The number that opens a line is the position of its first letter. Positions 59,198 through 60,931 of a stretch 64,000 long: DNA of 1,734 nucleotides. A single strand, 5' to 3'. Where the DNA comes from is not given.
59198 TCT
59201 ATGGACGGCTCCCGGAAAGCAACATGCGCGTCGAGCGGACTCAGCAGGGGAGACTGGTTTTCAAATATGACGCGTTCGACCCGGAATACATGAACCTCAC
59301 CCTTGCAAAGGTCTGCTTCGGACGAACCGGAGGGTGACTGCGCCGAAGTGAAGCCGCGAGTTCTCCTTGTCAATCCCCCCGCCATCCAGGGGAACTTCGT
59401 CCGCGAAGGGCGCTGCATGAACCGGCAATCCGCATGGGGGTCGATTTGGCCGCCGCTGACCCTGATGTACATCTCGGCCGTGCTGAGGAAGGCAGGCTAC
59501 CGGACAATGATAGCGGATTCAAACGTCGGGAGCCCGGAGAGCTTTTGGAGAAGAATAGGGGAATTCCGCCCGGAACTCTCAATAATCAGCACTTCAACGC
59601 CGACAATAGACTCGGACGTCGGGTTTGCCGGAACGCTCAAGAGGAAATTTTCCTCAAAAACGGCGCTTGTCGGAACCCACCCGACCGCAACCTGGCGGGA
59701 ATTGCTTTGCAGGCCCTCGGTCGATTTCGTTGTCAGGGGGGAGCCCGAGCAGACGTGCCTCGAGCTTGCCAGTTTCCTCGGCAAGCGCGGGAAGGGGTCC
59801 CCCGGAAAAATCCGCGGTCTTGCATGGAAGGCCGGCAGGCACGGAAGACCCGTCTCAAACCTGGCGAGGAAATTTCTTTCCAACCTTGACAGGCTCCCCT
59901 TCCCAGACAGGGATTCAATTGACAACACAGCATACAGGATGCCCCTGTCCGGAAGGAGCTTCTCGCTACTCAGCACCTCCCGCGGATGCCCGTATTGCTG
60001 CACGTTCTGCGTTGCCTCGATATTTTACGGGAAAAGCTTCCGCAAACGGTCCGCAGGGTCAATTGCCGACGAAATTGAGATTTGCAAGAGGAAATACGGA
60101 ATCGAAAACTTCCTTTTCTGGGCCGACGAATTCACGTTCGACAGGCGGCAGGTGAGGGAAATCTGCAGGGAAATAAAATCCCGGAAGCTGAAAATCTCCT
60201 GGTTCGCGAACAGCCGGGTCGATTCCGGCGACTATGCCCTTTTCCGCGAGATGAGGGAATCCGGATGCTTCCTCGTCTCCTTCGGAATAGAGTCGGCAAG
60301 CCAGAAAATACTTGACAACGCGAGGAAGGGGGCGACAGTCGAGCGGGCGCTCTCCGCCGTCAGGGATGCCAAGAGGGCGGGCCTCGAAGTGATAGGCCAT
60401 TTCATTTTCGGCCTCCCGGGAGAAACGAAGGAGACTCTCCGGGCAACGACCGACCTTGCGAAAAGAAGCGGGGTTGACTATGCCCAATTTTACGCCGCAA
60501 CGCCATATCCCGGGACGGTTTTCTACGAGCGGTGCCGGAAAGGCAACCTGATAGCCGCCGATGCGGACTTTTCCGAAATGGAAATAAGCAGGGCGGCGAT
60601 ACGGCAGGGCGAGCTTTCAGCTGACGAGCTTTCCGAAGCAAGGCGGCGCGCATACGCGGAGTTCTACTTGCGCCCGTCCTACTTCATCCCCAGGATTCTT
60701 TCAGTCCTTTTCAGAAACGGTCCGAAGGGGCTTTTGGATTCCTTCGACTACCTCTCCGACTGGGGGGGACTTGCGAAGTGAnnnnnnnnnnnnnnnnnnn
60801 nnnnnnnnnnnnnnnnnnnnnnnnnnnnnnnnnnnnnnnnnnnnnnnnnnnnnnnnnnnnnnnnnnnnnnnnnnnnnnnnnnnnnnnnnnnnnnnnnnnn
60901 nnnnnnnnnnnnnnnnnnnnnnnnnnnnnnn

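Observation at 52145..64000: Bidirectional cluster of five radical SAM enzymes with a UbiA-like protein and membrane glycosyltransferase-like proteins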

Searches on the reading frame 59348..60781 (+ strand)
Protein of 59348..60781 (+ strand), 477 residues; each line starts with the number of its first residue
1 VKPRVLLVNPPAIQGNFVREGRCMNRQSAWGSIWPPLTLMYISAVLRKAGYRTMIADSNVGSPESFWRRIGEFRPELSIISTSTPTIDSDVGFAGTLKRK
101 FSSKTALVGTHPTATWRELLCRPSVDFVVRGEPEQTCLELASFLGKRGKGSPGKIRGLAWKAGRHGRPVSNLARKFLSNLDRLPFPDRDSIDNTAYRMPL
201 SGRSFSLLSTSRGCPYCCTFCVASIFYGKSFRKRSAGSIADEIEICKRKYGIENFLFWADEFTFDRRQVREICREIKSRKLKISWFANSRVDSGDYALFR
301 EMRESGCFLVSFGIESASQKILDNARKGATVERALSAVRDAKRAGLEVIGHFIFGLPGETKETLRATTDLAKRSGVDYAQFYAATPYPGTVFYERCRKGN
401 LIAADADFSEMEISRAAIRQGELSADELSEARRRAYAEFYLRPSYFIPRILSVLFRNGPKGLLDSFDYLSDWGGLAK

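Call 4: search_protein_families(library=pfam, proteins=[window:59348-60781:+], max_evalue=0.01)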
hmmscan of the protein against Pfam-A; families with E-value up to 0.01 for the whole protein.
window:59348-60781:+ (477 aa): 2 families
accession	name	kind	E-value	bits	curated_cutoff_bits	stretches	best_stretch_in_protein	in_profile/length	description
PF04055.27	Radical_SAM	-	8.7e-26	91.5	29.5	1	209-370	2-165/166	Radical SAM superfamily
PF02310.24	B12-binding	-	4.1e-13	49.7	32.1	1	31-140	9-120/121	B12 binding domain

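Call 5: search_protein_families(library=ncbifam, proteins=[window:59348-60781:+], max_evalue=0.01)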
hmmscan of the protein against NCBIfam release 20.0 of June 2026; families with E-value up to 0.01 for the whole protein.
window:59348-60781:+ (477 aa): 36 families (the best 25 are shown)
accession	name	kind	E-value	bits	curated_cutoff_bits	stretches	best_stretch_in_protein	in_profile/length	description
TIGR03471.1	HpnJ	equivalog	1e-68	232.4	577.6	1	27-454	25-447/472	hopanoid biosynthesis associated radical SAM protein HpnJ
TIGR02026.1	BchE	equivalog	4.6e-52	177.5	481.35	1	33-446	19-434/497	magnesium-protoporphyrin IX monomethyl ester anaerobic oxidative cyclase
NF050148.1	rSAM_ApyD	equivalog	1.3e-41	142.8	750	1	107-395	108-392/645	RiPP biosynthesis radical SAM protein ApyD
NF033070.1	rSAM_AprD4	equivalog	3.2e-40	138.4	500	1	32-433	38-425/456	AprD4 family radical SAM diol-dehydratase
TIGR04479.1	bcpD_PhpK_rSAM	subfamily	4.1e-31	107.9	600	1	206-377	242-412/504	PhpK family radical SAM P-methyltransferase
NF038361.1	rSAM_Sden_1168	equivalog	1.5e-29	103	575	1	122-430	196-506/560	Sden_1168 family B12-binding radical SAM P-methyltransferase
TIGR04014.1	B12_SAM_MJ_0865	equivalog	1.9e-27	96.1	360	1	40-436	15-389/434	methyl-coenzyme M reductase glutamine C-methyltransferase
TIGR04367.1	HpnR_B12_rSAM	equivalog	5.4e-27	94.5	650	1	36-395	22-372/490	hopanoid C-3 methylase HpnR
TIGR04013.1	B12_SAM_MJ_1487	hypoth_equivalog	9.4e-26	90.5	251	2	78-248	47-194/382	TIGR04013 family B12-binding domain/radical SAM domain-containing protein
TIGR04385.1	B12_rSAM_cofa1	equivalog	1.4e-25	90.4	450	1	40-371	24-361/438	B12 lower ligand biosynthesis radical SAM protein BzaD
TIGR04295.1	B12_rSAM_oligo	hypoth_equivalog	3e-24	85.5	400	1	36-395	25-383/422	TIGR04295 family B12-binding domain-containing radical SAM protein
TIGR03975.1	rSAM_ocin_1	subfamily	3.4e-24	85.3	281.85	1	122-366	179-422/606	RiPP maturation radical SAM C-methyltransferase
TIGR04072.2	rSAM_ladder_B12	equivalog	1.3e-22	80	360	1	208-408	183-384/443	lipid biosynthesis B12-binding/radical SAM protein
NF033712.0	B12_rSAM_KedN5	subfamily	2.7e-17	62.3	700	1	117-395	107-390/624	KedN5 family methylcobalamin-dependent radical SAM C-methyltransferase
NF045585.1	rSAM_slr0320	equivalog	3.2e-15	55.6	775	1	208-368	238-403/511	photosystem II high light acclimation radical SAM protein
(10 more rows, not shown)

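Call 18: find_homologous_proteins(query=window:59348-60781:+, max_evalue=1e-10)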
Query window:59348-60781:+ (477 aa): 6347 proteins with E <= 1e-10 among 8000 candidates; the best 120 are listed.
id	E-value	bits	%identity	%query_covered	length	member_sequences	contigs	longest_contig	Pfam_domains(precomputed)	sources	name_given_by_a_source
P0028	0.0e+0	1092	100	100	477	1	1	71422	PF04055.28,PF02310.25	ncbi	ncbi:MAG: radical SAM protein [archaeon]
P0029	2.8e-158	546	56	95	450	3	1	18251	PF04055.28,PF02310.25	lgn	-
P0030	3.7e-154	532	53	99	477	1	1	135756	PF04055.28,PF02310.25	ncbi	-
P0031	6.7e-134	466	46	99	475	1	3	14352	PF04055.28,PF02310.25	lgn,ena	-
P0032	1.2e-133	465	47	98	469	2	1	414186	PF04055.28,PF02310.25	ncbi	-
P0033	1.1e-131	458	48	94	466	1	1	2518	PF04055.28,PF02310.25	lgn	-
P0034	1.5e-129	451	46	99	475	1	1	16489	PF04055.28,PF02310.25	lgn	-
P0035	3.6e-126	440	45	99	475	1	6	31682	PF04055.28,PF02310.25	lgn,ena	-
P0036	4.4e-123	430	44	99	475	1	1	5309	PF04055.28,PF02310.25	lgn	-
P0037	1.7e-109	385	42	98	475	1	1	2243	PF04055.28,PF02310.25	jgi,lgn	-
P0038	7.8e-109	383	43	93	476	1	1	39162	PF04055.28,PF02310.25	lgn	-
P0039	2.4e-108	381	43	98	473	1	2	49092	PF04055.28,PF02310.25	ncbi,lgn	-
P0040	3.3e-108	381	42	98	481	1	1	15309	PF04055.28,PF02310.25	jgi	jgi:anaerobic magnesium-protoporphyrin IX monomethyl ester cyclase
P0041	3.7e-106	374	39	93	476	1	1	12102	PF04055.28,PF02310.25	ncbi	-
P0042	9.5e-106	373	49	73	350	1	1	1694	PF04055.28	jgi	jgi:radical SAM superfamily enzyme YgiQ (UPF0313 family)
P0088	3.6e-95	338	39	98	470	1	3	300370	PF04055.28,PF02310.25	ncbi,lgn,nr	ncbi:MAG: B12-binding domain-containing radical SAM protein [Candidatus Parvarchaeota archaeon]|nr:B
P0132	6.3e-89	317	38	95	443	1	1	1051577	PF04055.28,PF02310.25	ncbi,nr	ncbi:MAG: radical SAM protein [Candidatus Aenigmatarchaeota archaeon]|nr:MAG: radical SAM protein [C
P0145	2.6e-87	312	38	96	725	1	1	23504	PF04055.28,PF00535.33,PF02310.25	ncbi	ncbi:MAG: radical SAM protein [Bryobacterales bacterium]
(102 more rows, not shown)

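Call 19: find_encoding_contigs(protein=P0030, flank=10000, max_places=2)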
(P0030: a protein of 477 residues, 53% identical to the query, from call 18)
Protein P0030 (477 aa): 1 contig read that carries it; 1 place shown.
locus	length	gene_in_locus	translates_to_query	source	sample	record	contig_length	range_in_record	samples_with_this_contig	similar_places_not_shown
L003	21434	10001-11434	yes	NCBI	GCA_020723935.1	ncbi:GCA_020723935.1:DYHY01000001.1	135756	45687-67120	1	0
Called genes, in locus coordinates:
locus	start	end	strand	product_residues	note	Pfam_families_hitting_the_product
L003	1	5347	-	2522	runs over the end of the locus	PF13385:Laminin_G_3, PF22925:TS_C (faint), PF17957:Big_7 (weak), PF13385:Laminin_G_3, PF17957:Big_7 (weak)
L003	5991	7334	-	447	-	-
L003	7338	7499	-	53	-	-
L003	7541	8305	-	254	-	PF04055:Radical_SAM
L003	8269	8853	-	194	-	PF02543:Carbam_trans_N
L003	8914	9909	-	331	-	PF04055:Radical_SAM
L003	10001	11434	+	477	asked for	PF02310:B12-binding, PF04055:Radical_SAM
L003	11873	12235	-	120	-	-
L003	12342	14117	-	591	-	PF12838:Fer4_7 (faint), PF25160:LdpA_Fe-S-bd (weak), PF00037:Fer4, PF12797:Fer4_2 (weak), PF12837:Fer4_6 (weak), PF02463:SMC_N (weak), PF00005:ABC_tran, PF00005:ABC_tran, +8 more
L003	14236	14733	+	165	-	PF01467:CTP_transf_like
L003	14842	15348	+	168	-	PF00884:Sulfatase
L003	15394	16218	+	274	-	PF00884:Sulfatase, PF04055:Radical_SAM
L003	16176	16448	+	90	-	-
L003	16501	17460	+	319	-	PF02310:B12-binding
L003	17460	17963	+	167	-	-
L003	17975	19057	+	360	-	PF02005:TRM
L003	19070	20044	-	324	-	PF08271:Zn_Ribbon_TF, PF00382:TFIIB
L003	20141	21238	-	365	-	-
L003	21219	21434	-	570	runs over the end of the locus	-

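Call 20: find_encoding_contigs(protein=P0032, flank=10000, max_places=2)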
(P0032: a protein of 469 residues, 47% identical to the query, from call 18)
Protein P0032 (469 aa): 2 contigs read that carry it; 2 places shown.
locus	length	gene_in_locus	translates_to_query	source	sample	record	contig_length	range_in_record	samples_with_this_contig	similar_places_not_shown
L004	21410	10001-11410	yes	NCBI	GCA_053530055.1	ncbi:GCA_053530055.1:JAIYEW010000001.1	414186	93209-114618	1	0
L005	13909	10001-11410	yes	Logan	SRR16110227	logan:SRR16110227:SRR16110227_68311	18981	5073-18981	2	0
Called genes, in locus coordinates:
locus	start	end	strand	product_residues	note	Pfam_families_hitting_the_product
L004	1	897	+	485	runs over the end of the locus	PF02310:B12-binding, PF04055:Radical_SAM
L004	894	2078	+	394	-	PF13439:Glyco_transf_4, PF20706:GT4-conflict, PF00534:Glycos_transf_1, PF13692:Glyco_trans_1_4, PF13524:Glyco_trans_1_2 (faint)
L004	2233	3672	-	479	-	PF02310:B12-binding, PF04055:Radical_SAM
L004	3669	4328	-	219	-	PF13489:Methyltransf_23, PF07021:MetW, PF13847:Methyltransf_31 (weak), PF08241:Methyltransf_11 (weak), PF08242:Methyltransf_12 (weak), PF13649:Methyltransf_25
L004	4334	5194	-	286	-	PF00535:Glycos_transf_2, PF10111:Glyco_tranf_2_2, PF13641:Glyco_tranf_2_3, PF13632:Glyco_trans_2_3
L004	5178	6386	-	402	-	PF01943:Polysacc_synt, PF13440:Polysacc_synt_3, PF01554:MatE (weak)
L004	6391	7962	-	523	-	PF02366:PMT, PF13231:PMT_2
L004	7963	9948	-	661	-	-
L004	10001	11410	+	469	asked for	PF02310:B12-binding, PF04055:Radical_SAM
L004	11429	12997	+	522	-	-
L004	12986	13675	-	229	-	PF00535:Glycos_transf_2, PF10111:Glyco_tranf_2_2 (faint), PF13641:Glyco_tranf_2_3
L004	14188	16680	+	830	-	PF02516:STT3, PF21436:STT3-PglB_core (weak)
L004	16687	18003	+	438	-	PF01593:Amino_oxidase, PF13450:NAD_binding_8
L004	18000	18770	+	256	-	PF00535:Glycos_transf_2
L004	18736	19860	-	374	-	PF13439:Glyco_transf_4, PF13477:Glyco_trans_4_2 (weak), PF13579:Glyco_trans_4_4, PF20706:GT4-conflict (weak), PF00534:Glycos_transf_1, PF13692:Glyco_trans_1_4, PF13524:Glyco_trans_1_2 (weak)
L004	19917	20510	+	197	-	PF02224:Cytidylate_kin (faint), PF13238:AAA_18 (faint), PF13207:AAA_17, PF13189:Cytidylate_kin2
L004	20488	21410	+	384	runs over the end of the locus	PF13231:PMT_2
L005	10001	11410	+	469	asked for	PF02310:B12-binding, PF04055:Radical_SAM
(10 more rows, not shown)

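Call 21: find_encoding_contigs(protein=P0029, flank=10000, max_places=2)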
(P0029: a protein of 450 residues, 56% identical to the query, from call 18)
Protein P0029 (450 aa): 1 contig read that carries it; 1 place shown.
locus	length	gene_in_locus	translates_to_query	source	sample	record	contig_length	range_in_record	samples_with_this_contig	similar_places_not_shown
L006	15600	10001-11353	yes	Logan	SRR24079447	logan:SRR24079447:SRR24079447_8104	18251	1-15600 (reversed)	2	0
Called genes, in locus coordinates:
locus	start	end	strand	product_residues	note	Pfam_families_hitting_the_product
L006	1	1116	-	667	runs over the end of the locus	-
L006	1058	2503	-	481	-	PF23545:Zn_ribbon_HMPTM, PF04055:Radical_SAM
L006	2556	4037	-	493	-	PF00884:Sulfatase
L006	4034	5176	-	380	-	PF02005:TRM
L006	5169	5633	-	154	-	PF01467:CTP_transf_like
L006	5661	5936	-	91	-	-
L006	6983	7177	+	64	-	-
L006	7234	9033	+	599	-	PF25160:LdpA_Fe-S-bd (weak), PF00037:Fer4, PF12797:Fer4_2 (weak), PF02463:SMC_N (faint), PF13476:AAA_23 (faint), PF00004:AAA (faint), PF00005:ABC_tran, PF00005:ABC_tran, +1 more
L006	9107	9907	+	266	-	-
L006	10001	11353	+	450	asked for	PF02310:B12-binding, PF04055:Radical_SAM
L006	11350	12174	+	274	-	PF01040:UbiA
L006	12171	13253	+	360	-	PF04055:Radical_SAM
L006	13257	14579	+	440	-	-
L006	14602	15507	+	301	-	-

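Call 25: search_solved_structures(query=window:59348-60781:+, max_evalue=0.001)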
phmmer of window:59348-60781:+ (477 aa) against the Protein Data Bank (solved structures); distinct sequences matched with E-value up to 0.001: 5.
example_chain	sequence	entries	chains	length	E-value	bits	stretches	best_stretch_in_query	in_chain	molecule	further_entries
6fd2_B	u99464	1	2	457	1.5e-29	106.5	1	33-433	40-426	Putative apramycin biosynthetic oxidoreductase 4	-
9ccb_A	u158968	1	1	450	9.6e-16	61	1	118-394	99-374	Radical SAM core domain-containing protein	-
6wte_A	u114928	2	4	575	6.2e-07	32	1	191-370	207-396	B12-binding domain-containing protein | Tryptophan-C2-methyltransferase containing B12-binding domain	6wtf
9n1b_A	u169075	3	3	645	4.4e-05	25.9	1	150-365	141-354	Radical SAM protein | Radical SAM enzyme CysS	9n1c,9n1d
4jc0_A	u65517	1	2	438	0.00036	22.8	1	189-398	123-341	Ribosomal protein S12 methylthiotransferase RimO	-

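Call 33: find_related_loci(query=A1, collection=genome_contigs, flank=10000)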
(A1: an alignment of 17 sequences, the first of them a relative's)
Query A1 (477 aa) in genome_contigs; peptide patterns used: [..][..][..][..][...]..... (x = any residue, [..] = any of these).
600 stretches matched a pattern (row limit reached: there are more); 477 encode a relative of the query (tblastn E <= 1e-3); the best 80 are kept; 80 distinct loci.
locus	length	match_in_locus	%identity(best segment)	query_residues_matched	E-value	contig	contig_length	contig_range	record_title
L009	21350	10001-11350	39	1-454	1e-107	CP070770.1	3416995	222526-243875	MAG: Deltaproteobacteria bacterium isolate bin23 chromosome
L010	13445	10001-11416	39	4-477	1e-107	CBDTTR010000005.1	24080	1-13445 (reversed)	MAG TPA_asm: uncultured bacterium isolate SRR7614714_binner13_Refined_37 genome assembly, contig: ERZ23877832.656, whole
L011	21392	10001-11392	41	4-469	3e-107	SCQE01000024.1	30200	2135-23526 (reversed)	MAG: Nitrospirae bacterium isolate DP16D_bin.35 DP16D_bin.35-26289, whole genome shotgun sequence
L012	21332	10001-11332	40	2-444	5e-107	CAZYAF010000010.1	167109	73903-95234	MAG TPA_asm: uncultured Acidobacteriota bacterium isolate SRP068000_co3_527 genome assembly, contig: NODE_23_length_1671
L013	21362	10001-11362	41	5-469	1e-106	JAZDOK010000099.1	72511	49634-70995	MAG: bacterium isolate MEGAHIT-group-0.768 k141_21191637, whole genome shotgun sequence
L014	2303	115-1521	39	4-475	1e-111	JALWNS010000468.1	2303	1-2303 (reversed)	MAG: Bacteroidales bacterium isolate M17_metabat2_scaf2bin.273 M17_NODE_75521_length_2303_cov_1.028033, whole genome sho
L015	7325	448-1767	40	4-442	6e-105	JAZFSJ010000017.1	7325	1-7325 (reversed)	MAG: Thermodesulfobacteriota bacterium isolate BS1bin.6 BS1bin.6_17, whole genome shotgun sequence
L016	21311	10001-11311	43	4-441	1e-104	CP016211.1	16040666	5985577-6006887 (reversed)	Minicystis rosea strain DSM 24000 chromosome, complete genome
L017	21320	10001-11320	39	4-443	2e-104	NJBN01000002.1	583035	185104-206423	MAG: candidate division LCP-89 bacterium B3_LCP 5, whole genome shotgun sequence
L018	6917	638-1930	39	4-454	6e-104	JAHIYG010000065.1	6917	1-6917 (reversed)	MAG: Candidatus Altiarchaeota archaeon isolate Modern_marine.mb.103 Modern_marine.mb.103_k141_541970, whole genome shotg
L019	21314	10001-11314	42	4-440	2e-103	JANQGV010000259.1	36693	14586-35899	MAG: Thermodesulfobacteriota bacterium isolate PL23b_bin.63 k99_2942679, whole genome shotgun sequence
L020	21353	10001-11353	40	2-451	5e-102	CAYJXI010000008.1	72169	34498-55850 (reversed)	MAG TPA_asm: uncultured Planctomycetales bacterium isolate ERP125453_co1_481 genome assembly, contig: NODE_215_length_72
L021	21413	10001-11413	38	4-475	6e-101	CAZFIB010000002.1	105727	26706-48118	MAG TPA_asm: uncultured Thermodesulfobacteriota bacterium isolate SRP141376_co4_291 genome assembly, contig: NODE_287_le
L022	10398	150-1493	38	4-454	5e-101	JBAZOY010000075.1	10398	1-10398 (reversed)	MAG: Syntrophales bacterium isolate SO_2017_SWC_17 scaffold_5555_c1_LP-4_2017, whole genome shotgun sequence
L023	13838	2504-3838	39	4-447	2e-100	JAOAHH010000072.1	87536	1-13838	MAG: Thermodesulfobacteriota bacterium isolate SKW55 k141_466556, whole genome shotgun sequence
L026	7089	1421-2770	41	4-458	6e-96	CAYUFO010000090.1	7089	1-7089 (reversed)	MAG TPA_asm: uncultured archaeon isolate SRP141376_co4_203 genome assembly, contig: NODE_17091_length_7089_cov_4.369633,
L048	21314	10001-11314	32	4-453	2e-66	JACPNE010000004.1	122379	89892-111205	MAG: Candidatus Woesearchaeota archaeon isolate NC_groundwater_567_Ag_S-0.1um_30_27 S35_SO-1_scaffold_271439, whole geno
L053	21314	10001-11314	32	4-447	9e-64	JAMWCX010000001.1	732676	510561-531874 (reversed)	MAG: Candidatus Omnitrophota bacterium isolate QZM4_2.bins.201.Tibet NODE_4_length_732676_cov_4.377431, whole genome sho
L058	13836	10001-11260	32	34-450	2e-61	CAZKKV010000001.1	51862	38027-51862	MAG TPA_asm: uncultured Gammaproteobacteria bacterium isolate SRP178699_co2_502 genome assembly, contig: NODE_184_length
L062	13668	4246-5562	34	4-456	6e-59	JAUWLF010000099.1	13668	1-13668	MAG: Chloroflexota bacterium isolate CSMAG_2365 CSMAG_2365_k141_1883197_length_13668_cov_14.6225, whole genome shotgun s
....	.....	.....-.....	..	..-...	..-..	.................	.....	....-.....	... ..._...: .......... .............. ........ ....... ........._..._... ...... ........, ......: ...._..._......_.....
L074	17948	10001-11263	36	36-453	3e-60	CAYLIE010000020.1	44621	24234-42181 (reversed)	MAG TPA_asm: uncultured Anaerolineales bacterium isolate binchicken_co294_77 genome assembly, contig: NODE_1238_length_4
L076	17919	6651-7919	35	36-443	1e-56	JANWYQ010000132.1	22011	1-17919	MAG: Caldilineales bacterium isolate SKYG74 k141_316966, whole genome shotgun sequence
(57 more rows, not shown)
